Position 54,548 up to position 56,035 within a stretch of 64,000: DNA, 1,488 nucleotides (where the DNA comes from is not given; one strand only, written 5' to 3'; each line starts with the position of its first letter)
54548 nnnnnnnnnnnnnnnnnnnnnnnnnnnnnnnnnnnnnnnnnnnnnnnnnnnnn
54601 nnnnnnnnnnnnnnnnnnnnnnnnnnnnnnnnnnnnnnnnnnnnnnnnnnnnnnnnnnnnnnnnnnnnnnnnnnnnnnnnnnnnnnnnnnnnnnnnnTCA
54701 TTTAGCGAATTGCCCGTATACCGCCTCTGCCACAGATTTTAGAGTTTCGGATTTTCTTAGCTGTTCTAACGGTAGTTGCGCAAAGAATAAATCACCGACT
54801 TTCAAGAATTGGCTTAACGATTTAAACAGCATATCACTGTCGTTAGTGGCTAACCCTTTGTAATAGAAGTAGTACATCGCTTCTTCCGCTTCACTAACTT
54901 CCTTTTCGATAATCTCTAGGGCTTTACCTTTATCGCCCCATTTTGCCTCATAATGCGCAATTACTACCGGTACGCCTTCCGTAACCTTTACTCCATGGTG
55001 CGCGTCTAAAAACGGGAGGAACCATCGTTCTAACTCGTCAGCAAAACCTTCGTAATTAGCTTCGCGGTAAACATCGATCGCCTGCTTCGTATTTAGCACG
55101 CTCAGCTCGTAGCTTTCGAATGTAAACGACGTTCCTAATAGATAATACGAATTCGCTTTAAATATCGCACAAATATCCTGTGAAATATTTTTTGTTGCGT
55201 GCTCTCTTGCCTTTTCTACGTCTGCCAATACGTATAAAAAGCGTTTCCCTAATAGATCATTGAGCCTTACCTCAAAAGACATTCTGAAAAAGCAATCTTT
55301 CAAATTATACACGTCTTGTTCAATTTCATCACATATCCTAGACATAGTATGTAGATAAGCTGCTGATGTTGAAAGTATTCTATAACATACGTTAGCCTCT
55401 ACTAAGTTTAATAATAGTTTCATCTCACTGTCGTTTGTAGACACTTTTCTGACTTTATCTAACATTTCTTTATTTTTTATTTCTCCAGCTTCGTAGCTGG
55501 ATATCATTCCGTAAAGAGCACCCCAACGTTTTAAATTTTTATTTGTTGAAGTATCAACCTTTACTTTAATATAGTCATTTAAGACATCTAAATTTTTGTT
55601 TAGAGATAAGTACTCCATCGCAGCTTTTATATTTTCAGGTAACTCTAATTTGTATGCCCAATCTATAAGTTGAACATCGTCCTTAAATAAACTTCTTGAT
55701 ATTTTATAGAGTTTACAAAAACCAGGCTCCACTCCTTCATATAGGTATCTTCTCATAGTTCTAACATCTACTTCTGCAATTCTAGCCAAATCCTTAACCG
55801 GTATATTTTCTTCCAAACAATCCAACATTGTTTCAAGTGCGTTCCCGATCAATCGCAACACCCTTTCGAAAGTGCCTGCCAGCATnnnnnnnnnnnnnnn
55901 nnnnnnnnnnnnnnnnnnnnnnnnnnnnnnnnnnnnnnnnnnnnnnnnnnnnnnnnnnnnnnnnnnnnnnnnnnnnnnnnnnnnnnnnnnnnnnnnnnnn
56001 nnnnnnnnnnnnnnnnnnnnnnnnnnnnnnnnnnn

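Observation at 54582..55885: Arbitrium-type peptide communication module: AimR-like receptor plus an untracked 33-codon secreted pre-peptide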

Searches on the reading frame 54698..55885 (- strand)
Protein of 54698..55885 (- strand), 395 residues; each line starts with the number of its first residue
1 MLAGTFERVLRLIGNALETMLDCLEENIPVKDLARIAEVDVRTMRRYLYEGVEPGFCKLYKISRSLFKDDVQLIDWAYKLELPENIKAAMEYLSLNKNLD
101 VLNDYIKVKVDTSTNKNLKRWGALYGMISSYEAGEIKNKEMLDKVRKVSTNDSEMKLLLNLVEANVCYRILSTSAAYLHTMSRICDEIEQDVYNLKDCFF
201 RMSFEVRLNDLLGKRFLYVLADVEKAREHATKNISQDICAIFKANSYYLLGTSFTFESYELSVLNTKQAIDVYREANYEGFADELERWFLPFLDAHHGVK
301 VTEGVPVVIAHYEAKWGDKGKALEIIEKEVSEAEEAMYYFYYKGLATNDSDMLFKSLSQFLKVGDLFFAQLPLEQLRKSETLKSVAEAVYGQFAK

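Call 3: search_protein_families(library=pfam, proteins=[window:54698-55885:-], max_evalue=1)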
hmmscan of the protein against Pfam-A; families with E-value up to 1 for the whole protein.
window:54698-55885:- (395 aa): 4 families
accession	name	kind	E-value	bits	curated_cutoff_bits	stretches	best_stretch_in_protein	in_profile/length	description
PF22871.2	AimR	-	1.6e-54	185.6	26.7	1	78-378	8-309/309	AimR transcriptional regulator-like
PF02358.22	Trehalose_PPase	-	0.011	15.3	27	1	228-363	82-211/235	Trehalose-phosphatase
PF04781.17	DUF627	-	0.41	11.1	27.6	0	315-335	7-27/108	Protein of unknown function (DUF627)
PF10602.15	RPN7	-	0.46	10.6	29.6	1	102-261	23-148/174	26S proteasome subunit RPN7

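Call 4: search_solved_structures(query=window:54698-55885:-, max_evalue=10, show_alignments=3)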
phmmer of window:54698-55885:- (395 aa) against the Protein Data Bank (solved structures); distinct sequences matched with E-value up to 10: 24.
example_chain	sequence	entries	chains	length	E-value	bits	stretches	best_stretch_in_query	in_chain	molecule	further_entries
5zvv_A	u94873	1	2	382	4.5e-13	52.3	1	58-378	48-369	AimR transcriptional regulator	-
5zvw_A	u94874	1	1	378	1.7e-12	50.5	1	58-378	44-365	AimR transcriptional regulator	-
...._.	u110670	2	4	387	8.5e-12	48.1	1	58-379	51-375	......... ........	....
7q0n_A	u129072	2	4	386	8.8e-12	48.1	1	58-379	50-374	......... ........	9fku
9f36_A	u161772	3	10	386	1.9e-11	46.9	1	67-377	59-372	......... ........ from ATCC13952 phage | AimR 13952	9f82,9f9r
5zw5_A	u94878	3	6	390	3.5e-08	36.2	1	59-380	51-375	AimR transcriptional regulator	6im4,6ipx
5zw6_A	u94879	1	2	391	3.7e-08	36.1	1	59-380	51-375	AimR transcriptional regulator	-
6jg5_A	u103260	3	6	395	3.8e-08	36.1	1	59-380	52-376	AimR transcriptional regulator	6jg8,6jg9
6hp3_A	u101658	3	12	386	3.9e-08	36.1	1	58-379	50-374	SPBc2 prophage-derived uncharacterized protein YopK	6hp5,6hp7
5xyb_A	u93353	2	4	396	3.9e-08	36.1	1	59-380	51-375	AimR transcriptional regulator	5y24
6spb_D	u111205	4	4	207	0.61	12.4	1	262-312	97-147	50S ribosomal protein L3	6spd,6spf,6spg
7unr_D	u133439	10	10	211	0.63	12.4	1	262-312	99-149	50S ribosomal protein L3 | Large ribosomal subunit protein uL3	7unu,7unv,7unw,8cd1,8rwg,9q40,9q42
28ye_b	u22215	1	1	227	0.79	12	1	267-302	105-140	Large ribosomal subunit protein uL3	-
7rn7_A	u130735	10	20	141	1.5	11.2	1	188-243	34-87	Caspase-3 subunit p17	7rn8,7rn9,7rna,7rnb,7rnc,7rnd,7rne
1nme_A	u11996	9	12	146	1.5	11.1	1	188-243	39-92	Caspase-3 | caspase-3, p17 subunit | CASPASE-3 SUBUNIT P17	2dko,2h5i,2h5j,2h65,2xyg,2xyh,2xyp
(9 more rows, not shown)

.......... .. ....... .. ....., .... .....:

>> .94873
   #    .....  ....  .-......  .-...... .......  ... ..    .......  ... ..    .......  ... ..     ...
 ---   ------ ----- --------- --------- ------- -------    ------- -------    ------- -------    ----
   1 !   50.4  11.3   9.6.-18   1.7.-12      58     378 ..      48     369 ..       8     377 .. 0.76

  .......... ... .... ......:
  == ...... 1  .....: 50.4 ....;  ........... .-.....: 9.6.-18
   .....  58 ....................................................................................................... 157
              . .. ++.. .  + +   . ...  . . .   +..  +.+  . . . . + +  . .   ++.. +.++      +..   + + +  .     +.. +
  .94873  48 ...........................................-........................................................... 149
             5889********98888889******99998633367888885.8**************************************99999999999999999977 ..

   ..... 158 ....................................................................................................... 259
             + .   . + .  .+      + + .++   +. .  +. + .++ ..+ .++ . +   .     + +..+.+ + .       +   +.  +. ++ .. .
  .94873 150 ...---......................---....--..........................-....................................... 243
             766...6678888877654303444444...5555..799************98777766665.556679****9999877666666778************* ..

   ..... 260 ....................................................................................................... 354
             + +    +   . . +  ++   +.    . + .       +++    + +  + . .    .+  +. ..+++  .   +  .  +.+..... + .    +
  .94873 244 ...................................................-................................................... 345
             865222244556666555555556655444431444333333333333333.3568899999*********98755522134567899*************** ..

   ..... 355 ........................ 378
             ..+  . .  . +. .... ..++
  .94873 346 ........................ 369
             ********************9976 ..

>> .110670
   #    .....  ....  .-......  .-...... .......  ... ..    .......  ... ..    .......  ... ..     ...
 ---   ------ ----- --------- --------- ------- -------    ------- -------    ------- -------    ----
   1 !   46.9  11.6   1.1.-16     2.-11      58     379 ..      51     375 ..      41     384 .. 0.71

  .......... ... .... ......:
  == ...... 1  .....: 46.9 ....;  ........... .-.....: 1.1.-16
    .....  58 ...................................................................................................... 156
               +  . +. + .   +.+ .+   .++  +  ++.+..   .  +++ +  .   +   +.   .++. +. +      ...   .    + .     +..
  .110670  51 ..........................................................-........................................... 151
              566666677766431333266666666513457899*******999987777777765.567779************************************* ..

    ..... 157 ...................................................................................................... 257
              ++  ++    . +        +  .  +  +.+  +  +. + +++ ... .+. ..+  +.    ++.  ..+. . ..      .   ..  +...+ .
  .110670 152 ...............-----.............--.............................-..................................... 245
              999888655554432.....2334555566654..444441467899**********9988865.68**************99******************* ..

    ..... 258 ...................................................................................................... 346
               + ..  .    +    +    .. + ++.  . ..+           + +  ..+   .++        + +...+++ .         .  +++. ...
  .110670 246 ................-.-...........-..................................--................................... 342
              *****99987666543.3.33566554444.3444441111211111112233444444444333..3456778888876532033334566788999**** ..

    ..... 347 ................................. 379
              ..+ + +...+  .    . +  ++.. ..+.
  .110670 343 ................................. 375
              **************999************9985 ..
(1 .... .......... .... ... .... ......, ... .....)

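Call 5: search_protein_families(library=phrogs, proteins=[window:54698-55885:-], max_evalue=1)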
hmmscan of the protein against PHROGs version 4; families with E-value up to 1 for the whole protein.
window:54698-55885:- (395 aa): 2 families
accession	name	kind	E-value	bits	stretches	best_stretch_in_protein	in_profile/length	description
phrog_1728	-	transcription regulation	3.5e-56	191.8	1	23-379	12-376/380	transcriptional regulator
phrog_12149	-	unknown function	0.11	13.8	1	307-390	7-83/93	-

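Call 7: search_dna_similar(query=window:54698-55885:-, collection=phages, mode=protein, max_rows=40)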
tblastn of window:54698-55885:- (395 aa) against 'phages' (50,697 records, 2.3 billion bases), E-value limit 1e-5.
Records with a match: 40; places in all: 40; records where one place covers at least 80% of the query: 16.
Best place of each record, by identity: <60% 40.
By first word of the organism name: Bacillus 40.
By host as written in the record: Bacillus anthracis 16; - 3; Bacillus thuringiensis BGSC 4AJ1 2; Bacillus thuringiensis subsp. Kurstaki 2; Bacillus thuringiensis VKM B-83 2; Bacillus cereus 11-192 2; Bacillus anthracis Sterne 2; Bacillus anthracis sterne 2; and 9 more.
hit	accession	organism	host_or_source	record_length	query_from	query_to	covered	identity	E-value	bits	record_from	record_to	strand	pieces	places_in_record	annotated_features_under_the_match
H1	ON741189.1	Bacillus phage vB_BceS_LY4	Bacillus cereus 367-H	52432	22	372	89%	24.6%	1e-7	60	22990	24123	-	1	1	helix-turn-helix transcriptional regulator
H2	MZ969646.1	Bacillus phage BUCT082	Bacillus subtilis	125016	59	378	81%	26.2%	6e-7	58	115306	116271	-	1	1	AimR family lysis-lysogeny pheromone receptor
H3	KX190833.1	Bacillus phage vB_BtS_BMBtp14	Bacillus thuringiensis BGSC 4AJ1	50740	34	377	87%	24.1%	2e-6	56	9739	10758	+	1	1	DNA-binding protein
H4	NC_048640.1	Bacillus phage vB_BtS_BMBtp14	Bacillus thuringiensis BGSC 4AJ1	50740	34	377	87%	24.1%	2e-6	56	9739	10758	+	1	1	transcriptional regulator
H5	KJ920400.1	Bacillus phage Waukesha92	Bacillus thuringiensis subsp. Kurstaki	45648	43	372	84%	24.7%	5e-6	55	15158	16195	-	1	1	hypothetical protein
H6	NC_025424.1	Bacillus phage Waukesha92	Bacillus thuringiensis subsp. Kurstaki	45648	43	372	84%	24.7%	5e-6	55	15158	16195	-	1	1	transcriptional regulator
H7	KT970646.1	Bacillus phage phiS58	Bacillus cereus S58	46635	43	372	84%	24.7%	5e-6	55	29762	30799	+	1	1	DNA-binding helix-turn-helix protein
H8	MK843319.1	Bacillus phage vB_BthS-TP21T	-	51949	43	372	84%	24.7%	5e-6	55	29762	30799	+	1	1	DNA-binding helix-turn-helix protein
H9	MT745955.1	Bacillus phage J5a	Bacillus anthracis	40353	2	378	95%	21.0%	6e-11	70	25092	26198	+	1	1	hypothetical protein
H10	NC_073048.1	Bacillus phage J5a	Bacillus anthracis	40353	2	378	95%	21.0%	6e-11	70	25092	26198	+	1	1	hypothetical protein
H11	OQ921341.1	Bacillus phage SPbetaL1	Bacillus subtilis BEST7003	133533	87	378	74%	25.6%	6e-7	58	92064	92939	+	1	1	hypothetical protein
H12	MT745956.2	Bacillus phage z1a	Bacillus anthracis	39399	26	378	89%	21.0%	2e-9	66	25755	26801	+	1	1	hypothetical protein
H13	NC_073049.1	Bacillus phage z1a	Bacillus anthracis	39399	26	378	89%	21.0%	2e-9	66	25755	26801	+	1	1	hypothetical protein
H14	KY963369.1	Bacillus phage Tavor_SA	Bacillus anthracis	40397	26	378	89%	20.8%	2e-10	69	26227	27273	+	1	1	hypothetical protein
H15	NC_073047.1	Bacillus phage Tavor_SA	Bacillus anthracis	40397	26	378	89%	20.8%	2e-10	69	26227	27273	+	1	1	hypothetical protein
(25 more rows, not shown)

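Call 9: find_homologous_proteins(query=window:54698-55885:-, max_evalue=0.00001)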
Query window:54698-55885:- (395 aa): 19 proteins with E <= 0.00001 among 4484 candidates.
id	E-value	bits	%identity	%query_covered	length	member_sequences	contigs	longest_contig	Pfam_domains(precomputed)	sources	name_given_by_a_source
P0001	4.6e-250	847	99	97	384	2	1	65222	PF22871.3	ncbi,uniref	ncbi:AimR family lysis-lysogeny pheromone receptor [Priestia megaterium]|uniref:AimR family lysis-ly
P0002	4.9e-218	742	85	100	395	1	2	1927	PF22871.3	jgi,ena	-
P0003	1.4e-138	480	57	100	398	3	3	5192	PF22871.3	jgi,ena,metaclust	metaclust:\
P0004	1.7e-125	437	54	97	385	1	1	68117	PF22871.3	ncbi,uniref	ncbi:AimR family lysis-lysogeny pheromone receptor [Priestia megaterium]|uniref:AimR family lysis-ly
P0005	8.1e-123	428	54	97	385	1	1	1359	PF22871.3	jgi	-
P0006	1.0e-122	428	54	97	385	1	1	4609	PF22871.3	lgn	-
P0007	1.8e-122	427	54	97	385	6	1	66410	PF22871.3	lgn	-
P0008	1.2e-120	421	52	97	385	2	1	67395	PF22871.3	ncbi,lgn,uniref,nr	ncbi:AimR family lysis-lysogeny pheromone receptor [Priestia megaterium]|uniref:AimR family lysis-ly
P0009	9.8e-118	412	51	100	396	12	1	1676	PF22871.3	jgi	-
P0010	1.0e-117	412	50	97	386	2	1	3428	PF22871.3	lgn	-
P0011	7.4e-114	399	50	97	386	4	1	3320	PF22871.3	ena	-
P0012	7.8e-114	399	50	97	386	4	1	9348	PF22871.3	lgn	-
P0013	2.7e-109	384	48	97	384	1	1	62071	PF22871.3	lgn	-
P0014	3.2e-109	384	51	97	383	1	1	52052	PF22871.3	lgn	-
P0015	4.3e-105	370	48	97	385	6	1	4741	PF22871.3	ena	-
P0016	7.7e-104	366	47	97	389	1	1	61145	PF22871.3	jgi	jgi:hypothetical protein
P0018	3.4e-100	354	48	97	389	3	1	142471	PF22871.3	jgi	jgi:hypothetical protein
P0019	4.5e-98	347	48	97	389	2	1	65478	PF22871.3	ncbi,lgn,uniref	ncbi:AimR family lysis-lysogeny pheromone receptor [Priestia megaterium]|uniref:AimR family lysis-ly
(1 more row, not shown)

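Call 14: find_related_loci(query=A1, collection=genome_contigs, flank=10000)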
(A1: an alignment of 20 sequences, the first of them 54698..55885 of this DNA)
Query A1 (395 aa) in genome_contigs; peptide patterns used: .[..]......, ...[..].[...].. (x = any residue, [..] = any of these).
131 stretches matched a pattern; 1 encode a relative of the query (tblastn E <= 1e-3); 1 distinct loci.
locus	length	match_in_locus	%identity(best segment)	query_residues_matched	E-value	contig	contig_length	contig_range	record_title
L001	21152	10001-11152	48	12-393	6e-112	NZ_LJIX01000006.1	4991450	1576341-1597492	Cytobacillus solani strain FJAT-18043 super27, whole genome shotgun sequence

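Call 15: find_related_loci(query=A1, collection=viral_contigs, flank=10000)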
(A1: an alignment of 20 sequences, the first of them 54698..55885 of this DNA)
Query A1 (395 aa) in viral_contigs; peptide patterns used: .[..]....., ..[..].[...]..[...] (x = any residue, [..] = any of these).
28 stretches matched a pattern; 3 encode a relative of the query (tblastn E <= 1e-3); 3 distinct loci.
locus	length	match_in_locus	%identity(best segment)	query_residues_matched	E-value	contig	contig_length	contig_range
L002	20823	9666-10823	50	12-395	2e-122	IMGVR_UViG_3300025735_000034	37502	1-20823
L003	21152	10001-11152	48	12-393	2e-111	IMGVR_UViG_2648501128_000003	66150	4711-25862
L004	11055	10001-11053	48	1-348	2e-97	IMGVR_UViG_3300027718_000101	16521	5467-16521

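Call 16: find_encoding_contigs(protein=P0001, flank=6000, max_places=2)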
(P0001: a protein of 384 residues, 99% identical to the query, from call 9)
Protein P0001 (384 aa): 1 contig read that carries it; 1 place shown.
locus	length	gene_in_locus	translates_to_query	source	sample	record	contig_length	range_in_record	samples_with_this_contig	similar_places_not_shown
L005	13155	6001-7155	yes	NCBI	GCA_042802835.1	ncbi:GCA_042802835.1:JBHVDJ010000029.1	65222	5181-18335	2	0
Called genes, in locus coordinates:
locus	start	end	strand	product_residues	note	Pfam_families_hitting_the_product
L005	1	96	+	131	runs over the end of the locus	-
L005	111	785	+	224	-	-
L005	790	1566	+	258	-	-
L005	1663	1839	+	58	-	-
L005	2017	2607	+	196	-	PF27175:YodN_2nd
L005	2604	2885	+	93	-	-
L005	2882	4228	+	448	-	PF13481:AAA_25, PF03796:DnaB_C (weak)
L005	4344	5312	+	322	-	PF13155:Toprim_2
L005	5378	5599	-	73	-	PF12844:HTH_19 (weak), PF01381:HTH_3, PF13443:HTH_26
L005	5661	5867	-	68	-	PF13443:HTH_26 (weak)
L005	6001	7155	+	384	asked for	PF22871:AimR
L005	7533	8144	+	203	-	-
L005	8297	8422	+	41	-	-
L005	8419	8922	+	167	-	-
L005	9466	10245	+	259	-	-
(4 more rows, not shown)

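Call 17: find_encoding_contigs(protein=P0004, flank=6000, max_places=2)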
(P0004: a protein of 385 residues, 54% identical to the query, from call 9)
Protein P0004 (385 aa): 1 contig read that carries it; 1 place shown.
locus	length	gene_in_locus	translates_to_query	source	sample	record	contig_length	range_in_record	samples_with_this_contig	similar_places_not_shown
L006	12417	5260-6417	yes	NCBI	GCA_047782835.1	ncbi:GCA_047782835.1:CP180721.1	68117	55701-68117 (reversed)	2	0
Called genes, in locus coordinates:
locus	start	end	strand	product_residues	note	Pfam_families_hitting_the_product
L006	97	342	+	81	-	-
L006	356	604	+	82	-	-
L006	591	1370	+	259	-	-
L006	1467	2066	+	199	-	PF27175:YodN_2nd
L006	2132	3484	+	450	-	PF13481:AAA_25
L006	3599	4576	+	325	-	PF13155:Toprim_2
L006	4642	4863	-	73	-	PF12844:HTH_19, PF01381:HTH_3, PF13443:HTH_26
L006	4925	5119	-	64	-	-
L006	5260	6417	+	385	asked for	PF22871:AimR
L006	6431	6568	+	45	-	-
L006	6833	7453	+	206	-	-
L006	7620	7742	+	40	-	-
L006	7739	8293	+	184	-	-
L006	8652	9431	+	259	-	-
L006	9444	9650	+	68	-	-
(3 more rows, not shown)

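Call 18: find_encoding_contigs(protein=P0008, flank=6000, max_places=2)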
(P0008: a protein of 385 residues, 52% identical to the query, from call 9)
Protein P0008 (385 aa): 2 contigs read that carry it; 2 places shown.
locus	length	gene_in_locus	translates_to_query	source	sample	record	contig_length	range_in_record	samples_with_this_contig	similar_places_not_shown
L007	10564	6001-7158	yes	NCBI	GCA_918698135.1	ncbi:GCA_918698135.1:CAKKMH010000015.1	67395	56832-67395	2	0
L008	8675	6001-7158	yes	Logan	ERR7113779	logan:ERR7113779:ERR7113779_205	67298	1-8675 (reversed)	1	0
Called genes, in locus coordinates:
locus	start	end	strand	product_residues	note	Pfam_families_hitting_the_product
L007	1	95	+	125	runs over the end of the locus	-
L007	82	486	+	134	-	-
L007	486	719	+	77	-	-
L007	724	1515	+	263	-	-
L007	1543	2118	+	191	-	PF27175:YodN_2nd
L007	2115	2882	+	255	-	PF01555:N6_N4_Mtase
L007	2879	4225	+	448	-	PF13481:AAA_25, PF03796:DnaB_C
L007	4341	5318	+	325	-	PF13155:Toprim_2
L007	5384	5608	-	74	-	PF12844:HTH_19 (weak), PF01381:HTH_3, PF13443:HTH_26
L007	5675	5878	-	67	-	PF13443:HTH_26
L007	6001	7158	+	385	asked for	PF22871:AimR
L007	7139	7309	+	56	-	-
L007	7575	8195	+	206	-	-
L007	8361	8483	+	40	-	-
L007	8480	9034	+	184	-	-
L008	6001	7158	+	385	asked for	PF22871:AimR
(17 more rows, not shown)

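Call 19: find_encoding_contigs(protein=P0019, flank=6000, max_places=2)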
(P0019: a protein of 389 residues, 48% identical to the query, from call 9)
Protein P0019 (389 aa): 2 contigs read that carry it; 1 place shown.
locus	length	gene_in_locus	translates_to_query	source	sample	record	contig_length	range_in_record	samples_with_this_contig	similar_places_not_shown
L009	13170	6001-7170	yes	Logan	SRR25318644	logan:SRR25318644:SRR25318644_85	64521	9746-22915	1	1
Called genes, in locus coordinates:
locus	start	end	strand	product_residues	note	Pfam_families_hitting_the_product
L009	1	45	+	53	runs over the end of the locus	-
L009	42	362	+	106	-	-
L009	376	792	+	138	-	-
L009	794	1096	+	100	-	-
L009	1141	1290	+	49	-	-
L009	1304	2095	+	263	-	-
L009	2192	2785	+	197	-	PF27175:YodN_2nd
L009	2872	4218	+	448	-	PF13481:AAA_25, PF03796:DnaB_C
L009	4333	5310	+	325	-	PF13155:Toprim_2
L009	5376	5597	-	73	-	PF12844:HTH_19 (weak), PF01381:HTH_3, PF13443:HTH_26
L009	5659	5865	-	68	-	PF13443:HTH_26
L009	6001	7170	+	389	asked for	PF22871:AimR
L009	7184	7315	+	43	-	-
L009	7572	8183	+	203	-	-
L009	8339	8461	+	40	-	-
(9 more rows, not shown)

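Call 20: find_encoding_contigs(protein=P0013, flank=6000, max_places=1)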
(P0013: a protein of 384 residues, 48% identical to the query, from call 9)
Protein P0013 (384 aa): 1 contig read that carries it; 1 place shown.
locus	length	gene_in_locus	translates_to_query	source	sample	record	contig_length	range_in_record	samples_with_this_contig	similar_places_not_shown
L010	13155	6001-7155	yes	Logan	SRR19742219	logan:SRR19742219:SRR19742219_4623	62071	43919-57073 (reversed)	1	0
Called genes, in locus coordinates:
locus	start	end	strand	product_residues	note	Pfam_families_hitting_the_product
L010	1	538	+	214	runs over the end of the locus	-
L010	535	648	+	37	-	-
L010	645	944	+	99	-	-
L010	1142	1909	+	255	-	-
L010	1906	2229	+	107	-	-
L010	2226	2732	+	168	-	PF27175:YodN_2nd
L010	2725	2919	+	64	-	-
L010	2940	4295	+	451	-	PF03796:DnaB_C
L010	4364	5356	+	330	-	PF01751:Toprim (weak), PF13155:Toprim_2, PF13662:Toprim_4 (weak)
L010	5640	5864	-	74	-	PF13443:HTH_26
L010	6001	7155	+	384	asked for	PF22871:AimR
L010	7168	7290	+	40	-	-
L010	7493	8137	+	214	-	-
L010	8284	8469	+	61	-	-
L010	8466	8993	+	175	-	-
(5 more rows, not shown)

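Call 21: find_encoding_contigs(protein=P0014, flank=6000, max_places=1)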
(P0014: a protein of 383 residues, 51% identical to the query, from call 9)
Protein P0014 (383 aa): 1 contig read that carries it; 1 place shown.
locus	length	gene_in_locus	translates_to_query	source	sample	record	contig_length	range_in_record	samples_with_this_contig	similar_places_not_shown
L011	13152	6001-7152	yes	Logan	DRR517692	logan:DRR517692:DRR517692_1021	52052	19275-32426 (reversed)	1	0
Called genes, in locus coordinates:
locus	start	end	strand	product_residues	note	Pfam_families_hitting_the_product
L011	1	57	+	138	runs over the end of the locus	PF13730:HTH_36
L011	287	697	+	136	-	-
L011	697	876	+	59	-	-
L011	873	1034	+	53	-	-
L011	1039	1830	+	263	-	-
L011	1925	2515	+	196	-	PF27175:YodN_2nd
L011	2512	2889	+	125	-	-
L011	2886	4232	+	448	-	PF13481:AAA_25, PF03796:DnaB_C (weak)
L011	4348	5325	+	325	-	PF13155:Toprim_2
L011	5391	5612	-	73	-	PF12844:HTH_19, PF01381:HTH_3, PF13443:HTH_26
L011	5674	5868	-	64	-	PF13443:HTH_26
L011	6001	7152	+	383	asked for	PF22871:AimR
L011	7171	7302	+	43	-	-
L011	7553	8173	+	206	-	-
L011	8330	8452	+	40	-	-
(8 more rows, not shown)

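Call 22: find_encoding_contigs(protein=P0016, flank=6000, max_places=1)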
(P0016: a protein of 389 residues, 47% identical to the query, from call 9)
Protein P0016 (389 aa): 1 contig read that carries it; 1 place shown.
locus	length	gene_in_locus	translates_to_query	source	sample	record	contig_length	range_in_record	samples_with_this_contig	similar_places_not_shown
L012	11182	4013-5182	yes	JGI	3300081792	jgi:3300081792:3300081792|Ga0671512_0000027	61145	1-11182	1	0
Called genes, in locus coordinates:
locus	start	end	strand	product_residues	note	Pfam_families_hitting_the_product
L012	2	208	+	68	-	?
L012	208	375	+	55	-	-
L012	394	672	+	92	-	-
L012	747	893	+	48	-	-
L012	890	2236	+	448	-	PF13481:AAA_25, PF03796:DnaB_C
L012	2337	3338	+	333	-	PF13155:Toprim_2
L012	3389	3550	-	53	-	PF01381:HTH_3, PF13443:HTH_26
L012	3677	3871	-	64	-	PF13443:HTH_26 (faint)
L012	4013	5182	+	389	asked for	PF22871:AimR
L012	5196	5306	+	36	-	-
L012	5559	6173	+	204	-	-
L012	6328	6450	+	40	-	-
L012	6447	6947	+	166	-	-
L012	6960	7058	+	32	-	-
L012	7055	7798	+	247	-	-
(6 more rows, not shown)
